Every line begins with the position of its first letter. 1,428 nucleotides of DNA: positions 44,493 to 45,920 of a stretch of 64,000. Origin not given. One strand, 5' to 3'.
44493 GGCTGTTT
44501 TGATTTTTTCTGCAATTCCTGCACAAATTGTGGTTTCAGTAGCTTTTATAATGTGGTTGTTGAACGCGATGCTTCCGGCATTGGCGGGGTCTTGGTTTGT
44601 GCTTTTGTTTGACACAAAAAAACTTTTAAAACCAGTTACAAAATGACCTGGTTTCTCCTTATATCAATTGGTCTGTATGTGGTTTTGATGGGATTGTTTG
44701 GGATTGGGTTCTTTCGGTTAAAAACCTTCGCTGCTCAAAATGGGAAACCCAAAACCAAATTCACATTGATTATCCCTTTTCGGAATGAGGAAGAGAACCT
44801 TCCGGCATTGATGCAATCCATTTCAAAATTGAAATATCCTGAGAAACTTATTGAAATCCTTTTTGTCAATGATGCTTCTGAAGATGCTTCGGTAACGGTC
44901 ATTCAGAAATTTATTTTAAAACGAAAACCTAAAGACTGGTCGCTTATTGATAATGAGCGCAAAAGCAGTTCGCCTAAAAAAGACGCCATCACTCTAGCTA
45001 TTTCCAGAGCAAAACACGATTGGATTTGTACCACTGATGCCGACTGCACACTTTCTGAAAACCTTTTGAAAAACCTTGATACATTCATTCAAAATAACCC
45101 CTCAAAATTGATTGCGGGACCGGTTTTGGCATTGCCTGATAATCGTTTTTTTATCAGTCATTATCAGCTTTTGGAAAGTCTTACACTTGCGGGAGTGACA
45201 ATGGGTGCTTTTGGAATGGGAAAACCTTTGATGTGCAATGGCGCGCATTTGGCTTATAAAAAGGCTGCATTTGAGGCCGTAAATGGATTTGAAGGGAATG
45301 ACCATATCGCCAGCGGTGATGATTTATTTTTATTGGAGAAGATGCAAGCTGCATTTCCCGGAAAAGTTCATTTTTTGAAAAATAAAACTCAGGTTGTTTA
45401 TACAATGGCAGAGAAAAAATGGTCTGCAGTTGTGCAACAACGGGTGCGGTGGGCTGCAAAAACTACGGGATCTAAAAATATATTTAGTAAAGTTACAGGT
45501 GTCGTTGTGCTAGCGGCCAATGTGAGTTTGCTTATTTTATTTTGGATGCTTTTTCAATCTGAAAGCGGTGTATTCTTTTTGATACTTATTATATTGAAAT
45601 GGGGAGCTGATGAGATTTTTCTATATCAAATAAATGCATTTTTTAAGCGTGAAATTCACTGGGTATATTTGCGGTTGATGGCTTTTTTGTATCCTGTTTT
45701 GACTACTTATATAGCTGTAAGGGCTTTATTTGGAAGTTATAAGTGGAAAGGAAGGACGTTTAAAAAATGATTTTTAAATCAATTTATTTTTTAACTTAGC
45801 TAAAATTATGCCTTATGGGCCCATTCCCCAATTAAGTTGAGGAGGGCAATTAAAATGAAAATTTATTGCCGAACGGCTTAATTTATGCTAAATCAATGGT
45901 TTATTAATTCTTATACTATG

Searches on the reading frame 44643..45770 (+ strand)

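Call 41: search_protein_families(library=pfam, proteins=[window:44643-45770:+], max_evalue=0.001)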
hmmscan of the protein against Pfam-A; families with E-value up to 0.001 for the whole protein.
window:44643-45770:+ (375 aa): 6 families
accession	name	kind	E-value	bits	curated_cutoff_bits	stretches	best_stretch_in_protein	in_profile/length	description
PF00535.33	Glycos_transf_2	-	3e-20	73.3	23.3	1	42-211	2-165/168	Glycosyl transferase family 2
PF13506.12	Glyco_transf_21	-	2.9e-12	46.9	21.7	1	101-271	7-173/174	Glycosyl transferase family 21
PF13641.12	Glyco_tranf_2_3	-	3.5e-12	47.3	27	1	40-271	3-228/230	Glycosyltransferase like family 2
PF10111.15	Glyco_tranf_2_2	-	3.9e-08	33.6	27.3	1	41-255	1-217/276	Glycosyltransferase like family 2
PF13632.12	Glyco_trans_2_3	-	4.8e-08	33.5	27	1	127-318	1-178/198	Glycosyl transferase family group 2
PF03452.20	Anp1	-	0.00018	21.5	28.8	1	35-91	18-76/263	Anp1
